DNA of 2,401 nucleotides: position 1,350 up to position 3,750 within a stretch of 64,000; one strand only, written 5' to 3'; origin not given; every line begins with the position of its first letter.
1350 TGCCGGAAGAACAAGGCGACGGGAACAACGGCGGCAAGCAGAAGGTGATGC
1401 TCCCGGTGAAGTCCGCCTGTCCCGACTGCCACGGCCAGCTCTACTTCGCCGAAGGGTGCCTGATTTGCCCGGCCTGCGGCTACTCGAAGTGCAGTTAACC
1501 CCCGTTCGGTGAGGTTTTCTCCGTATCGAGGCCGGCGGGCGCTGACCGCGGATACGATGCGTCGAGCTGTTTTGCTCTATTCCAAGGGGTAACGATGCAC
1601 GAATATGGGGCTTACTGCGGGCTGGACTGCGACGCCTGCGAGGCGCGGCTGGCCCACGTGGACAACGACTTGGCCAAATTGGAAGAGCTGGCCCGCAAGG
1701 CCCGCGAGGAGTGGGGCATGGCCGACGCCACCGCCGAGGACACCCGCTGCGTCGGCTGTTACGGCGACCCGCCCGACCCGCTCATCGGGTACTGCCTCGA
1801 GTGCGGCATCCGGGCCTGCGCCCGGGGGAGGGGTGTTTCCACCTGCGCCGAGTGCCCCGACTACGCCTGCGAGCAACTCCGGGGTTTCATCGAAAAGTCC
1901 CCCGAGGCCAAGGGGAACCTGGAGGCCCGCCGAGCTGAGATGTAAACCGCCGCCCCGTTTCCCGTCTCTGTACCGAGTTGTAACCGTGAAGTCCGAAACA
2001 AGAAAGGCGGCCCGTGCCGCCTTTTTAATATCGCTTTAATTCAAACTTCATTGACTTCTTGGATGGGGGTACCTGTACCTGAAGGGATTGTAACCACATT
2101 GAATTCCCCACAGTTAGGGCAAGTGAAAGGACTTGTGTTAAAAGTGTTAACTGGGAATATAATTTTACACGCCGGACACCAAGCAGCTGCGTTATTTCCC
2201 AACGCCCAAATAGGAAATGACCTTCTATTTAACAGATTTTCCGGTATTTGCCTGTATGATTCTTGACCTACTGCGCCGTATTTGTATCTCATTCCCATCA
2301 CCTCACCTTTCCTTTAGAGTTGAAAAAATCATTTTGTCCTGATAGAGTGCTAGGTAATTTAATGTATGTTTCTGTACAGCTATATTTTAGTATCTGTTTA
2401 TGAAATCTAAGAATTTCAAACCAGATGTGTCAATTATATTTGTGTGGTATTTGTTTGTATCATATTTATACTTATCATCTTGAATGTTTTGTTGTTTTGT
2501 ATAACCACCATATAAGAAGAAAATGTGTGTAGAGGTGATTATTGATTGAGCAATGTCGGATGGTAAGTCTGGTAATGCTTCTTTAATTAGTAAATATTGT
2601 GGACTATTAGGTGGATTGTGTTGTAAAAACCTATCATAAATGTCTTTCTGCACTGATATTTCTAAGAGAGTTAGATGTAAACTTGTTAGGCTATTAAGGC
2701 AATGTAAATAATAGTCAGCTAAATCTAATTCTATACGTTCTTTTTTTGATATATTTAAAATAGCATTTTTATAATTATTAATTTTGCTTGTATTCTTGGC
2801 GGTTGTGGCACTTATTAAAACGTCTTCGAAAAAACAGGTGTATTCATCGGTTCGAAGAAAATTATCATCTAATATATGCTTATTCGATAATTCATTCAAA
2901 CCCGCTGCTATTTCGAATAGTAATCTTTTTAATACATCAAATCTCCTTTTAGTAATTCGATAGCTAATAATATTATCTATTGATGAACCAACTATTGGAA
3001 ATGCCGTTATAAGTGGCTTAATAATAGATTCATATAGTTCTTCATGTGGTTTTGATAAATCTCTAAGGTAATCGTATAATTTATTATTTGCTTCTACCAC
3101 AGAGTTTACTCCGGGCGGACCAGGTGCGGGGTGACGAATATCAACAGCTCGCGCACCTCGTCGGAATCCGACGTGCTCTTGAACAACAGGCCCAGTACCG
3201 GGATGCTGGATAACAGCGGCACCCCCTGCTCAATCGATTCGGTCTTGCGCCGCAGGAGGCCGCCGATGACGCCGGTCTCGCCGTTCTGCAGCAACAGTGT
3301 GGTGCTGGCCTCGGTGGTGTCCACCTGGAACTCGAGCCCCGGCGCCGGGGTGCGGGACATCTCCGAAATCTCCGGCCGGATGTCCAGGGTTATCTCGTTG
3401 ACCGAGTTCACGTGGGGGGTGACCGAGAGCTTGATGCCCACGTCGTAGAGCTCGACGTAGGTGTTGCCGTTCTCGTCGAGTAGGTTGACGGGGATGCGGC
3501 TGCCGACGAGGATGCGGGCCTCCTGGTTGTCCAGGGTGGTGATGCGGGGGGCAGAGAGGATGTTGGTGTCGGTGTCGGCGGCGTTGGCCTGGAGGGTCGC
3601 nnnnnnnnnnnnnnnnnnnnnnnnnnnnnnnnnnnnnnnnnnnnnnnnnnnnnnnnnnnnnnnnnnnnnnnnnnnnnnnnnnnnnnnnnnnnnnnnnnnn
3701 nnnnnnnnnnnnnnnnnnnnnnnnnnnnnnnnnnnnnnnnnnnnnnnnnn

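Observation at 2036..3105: Low-GC two-gene islet (237-aa orphan + 86-aa zinc-ribbon protein) inserted between pilQ and a convergent DUF3795 gene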

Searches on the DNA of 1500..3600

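Call 106: search_rna_families(source=window, start=1500, end=3600, threshold=evalue, max_evalue=1)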
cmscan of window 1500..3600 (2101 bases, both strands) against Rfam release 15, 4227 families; matches with E-value up to 1: 0.
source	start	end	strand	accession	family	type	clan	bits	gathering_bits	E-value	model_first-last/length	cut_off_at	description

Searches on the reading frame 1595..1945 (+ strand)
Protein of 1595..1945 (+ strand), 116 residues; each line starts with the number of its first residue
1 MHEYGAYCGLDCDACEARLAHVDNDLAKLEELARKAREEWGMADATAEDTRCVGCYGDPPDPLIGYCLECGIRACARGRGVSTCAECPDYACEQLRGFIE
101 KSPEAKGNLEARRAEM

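Call 4: search_protein_families(library=pfam, proteins=[window:1595-1945:+], max_evalue=1)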
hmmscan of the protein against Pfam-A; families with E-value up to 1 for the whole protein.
window:1595-1945:+ (116 aa): 1 family
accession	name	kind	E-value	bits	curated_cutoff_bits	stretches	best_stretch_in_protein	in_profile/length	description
PF12675.12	DUF3795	-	5.6e-14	52.8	22.6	1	6-96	3-82/83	Protein of unknown function (DUF3795)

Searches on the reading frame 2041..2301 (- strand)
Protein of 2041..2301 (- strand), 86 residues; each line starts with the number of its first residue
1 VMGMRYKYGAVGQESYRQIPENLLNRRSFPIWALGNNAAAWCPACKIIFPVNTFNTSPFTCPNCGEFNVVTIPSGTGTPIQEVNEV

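Call 4: search_protein_families(library=pfam, proteins=[window:2041-2301:-], max_evalue=1)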
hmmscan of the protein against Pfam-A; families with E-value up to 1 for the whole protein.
window:2041-2301:- (86 aa): 16 families
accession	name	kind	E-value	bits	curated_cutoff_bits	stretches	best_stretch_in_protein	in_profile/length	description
PF01155.25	HypA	-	0.00064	20.2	28.9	1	37-83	68-110/112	Hydrogenase/urease nickel incorporation, metallochaperone, hypA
PF22191.2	IBR_1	-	0.0063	16.8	27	1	40-65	4-28/47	IBR domain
PF24441.1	DUF7560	-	0.0096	16.1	27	1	58-70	5-17/44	Family of unknown function (DUF7560)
PF13248.11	Zn_ribbon_3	-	0.017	15.1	27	1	60-68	4-11/26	zinc-ribbon domain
PF01485.27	IBR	-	0.018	15.5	24.3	1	37-65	16-48/65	IBR domain, a half RING-finger domain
PF09723.15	Zn_ribbon_8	-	0.037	14.5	34.4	0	59-70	6-18/41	Zinc ribbon domain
PF07754.17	HVO_2753_ZBP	-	0.082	13.2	33.2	1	55-69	13-27/46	Small zinc finger protein HVO_2753-like, Zn-binding pocket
PF14803.11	Zn_ribbon_Nudix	-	0.088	13.2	25.6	0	61-75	3-17/34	Nudix N-terminal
PF06093.19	Spt4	-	0.089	13.4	25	1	42-66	4-25/77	Spt4/RpoE2 zinc finger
PF23454.1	Zn_ribbon_Brz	-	0.1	13.6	27.9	1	59-75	6-22/58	Transcriptional regulator Brz zinc beta ribbon domain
PF23475.1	zf-Tbcl_FmdE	-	0.11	12.5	23.2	0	38-51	6-19/35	FmdE treble clef zinc finger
PF08271.17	Zn_Ribbon_TF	-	0.12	12.3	29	1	42-66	3-27/43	TFIIB zinc-binding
PF25164.1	CoiA_N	-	0.19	11.7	26.3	0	56-66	15-25/50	Competence protein CoiA, N-terminal domain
PF01783.29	Ribosomal_L32p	-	0.23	12.1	21.3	0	60-68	28-36/56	Ribosomal L32p protein family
PF23165.1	zf-C2H2_FBX41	-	0.24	11.4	24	1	58-66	2-10/30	F-box only protein 41 C2H2 zinc finger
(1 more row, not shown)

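Call 5: search_protein_families(library=padloc, proteins=[window:2041-2301:-], max_evalue=1)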
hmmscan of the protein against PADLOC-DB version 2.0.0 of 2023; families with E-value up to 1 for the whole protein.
window:2041-2301:- (86 aa): 1 family
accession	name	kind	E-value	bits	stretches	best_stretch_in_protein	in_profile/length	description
PDLC01367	Cas8b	-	0.12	10.8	1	35-49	41-55/63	CAS-I-B; effector_LS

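Call 6: search_protein_families(library=ncbifam, proteins=[window:2041-2301:-], max_evalue=1)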
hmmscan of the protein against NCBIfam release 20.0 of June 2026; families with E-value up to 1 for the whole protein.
window:2041-2301:- (86 aa): 9 families
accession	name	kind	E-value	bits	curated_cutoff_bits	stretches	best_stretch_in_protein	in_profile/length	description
NF049953.1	ribbon_DG_selen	exception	0.047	13.6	130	1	37-65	145-168/172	zinc ribbon-containing (seleno)protein DG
NF011481.0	PRK14890.1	equivalog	0.049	13.6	61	1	40-68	10-37/61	putative Zn-ribbon RNA-binding protein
NF038384.1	zinc_YnfU_fam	subfamily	0.066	12.8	36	0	36-51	35-50/52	YnfU family zinc-binding protein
TIGR02605.1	CxxC_CxxC_SSSS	subfamily_domain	0.069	13.2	31.3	1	42-74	8-42/52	FmdB family zinc ribbon protein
TIGR00373.1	TIGR00373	equivalog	0.082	12.4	149.5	1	36-66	106-136/162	transcription factor E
NF041259.1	mono_DmmA_fam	domain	0.12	12.7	60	1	39-66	51-78/101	dimethylamine monooxygenase subunit DmmA family protein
NF004910.0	PRK06266.1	equivalog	0.12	11.6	180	1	40-66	125-151/185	transcription initiation factor E subunit alpha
NF041913.1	HVO_2142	equivalog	0.14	12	90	0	56-66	9-19/48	HVO_2142 family zinc finger protein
NF041909.1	HVO_2753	equivalog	0.43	10.5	80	0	39-66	9-34/59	HVO_2753 family zinc finger protein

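Call 7: search_protein_families(library=phrogs, proteins=[window:2041-2301:-], max_evalue=1)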
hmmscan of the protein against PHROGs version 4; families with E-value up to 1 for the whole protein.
window:2041-2301:- (86 aa): 6 families
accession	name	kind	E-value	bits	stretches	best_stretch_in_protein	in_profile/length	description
phrog_9188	-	unknown function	0.014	16.6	1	17-67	18-63/70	-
phrog_6511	-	unknown function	0.017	15.9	1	40-71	18-47/50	-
phrog_5602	-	unknown function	0.2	12.4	1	57-70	17-30/60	-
phrog_16769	-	unknown function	0.24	12.3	1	41-73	6-36/130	-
phrog_29191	-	unknown function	0.45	11.2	0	56-69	22-35/43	-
phrog_27441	-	unknown function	0.91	10.8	0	59-83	7-30/72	-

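Call 20: find_homologous_proteins(query=window:2041-2301:-, max_evalue=0.01)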
Query window:2041-2301:- (86 aa): 1 proteins with E <= 0.01 among 1 candidates.
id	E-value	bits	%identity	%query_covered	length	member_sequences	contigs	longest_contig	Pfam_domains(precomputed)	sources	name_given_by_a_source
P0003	4.4e-52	191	100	97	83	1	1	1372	-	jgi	-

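Call 86: find_related_loci(query=window:2041-2301:-, collection=viral_contigs, flank=3000)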
Query window:2041-2301:- (86 aa) in viral_contigs; peptide patterns used: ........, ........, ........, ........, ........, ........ (x = any residue, [..] = any of these).
5 stretches matched a pattern, but none encodes a relative of the query by tblastn (E <= 1e-3).

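Call 88: find_encoding_contigs(protein=P0003, flank=3000, max_places=4)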
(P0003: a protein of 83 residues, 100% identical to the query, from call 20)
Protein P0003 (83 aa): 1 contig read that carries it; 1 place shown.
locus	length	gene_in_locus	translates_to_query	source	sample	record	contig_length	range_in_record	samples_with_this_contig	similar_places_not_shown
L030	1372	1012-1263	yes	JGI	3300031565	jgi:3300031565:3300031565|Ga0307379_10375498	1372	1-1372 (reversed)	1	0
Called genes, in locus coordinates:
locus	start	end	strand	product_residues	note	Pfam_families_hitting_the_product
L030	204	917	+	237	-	-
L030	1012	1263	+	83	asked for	-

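Call 100: predict_structure(protein=window:2041-2301:-)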
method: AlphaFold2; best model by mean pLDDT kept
length: 86 residues; sequences in the alignment: 1
mean_pLDDT: 57.6   pTM: 0.43
mean pLDDT of the five models: 57.6, 50.4, 47.9, 44.8, 43.8
residues with pLDDT >= 90: 0; 70-90: 8; 50-70: 57; < 50: 21
segments of 3 or more residues with pLDDT < 50: 70-86
pLDDT, mean of each block of 10 residues (from residue 1): 56 59 59 61 69 59 64 43 44
secondary structure, 60 per line:
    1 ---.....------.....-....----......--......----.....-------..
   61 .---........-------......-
elements in order: E4-8 E15-19 H21-24 E29-34 E37-42 E47-51 E59-61 E65-72 E80-85
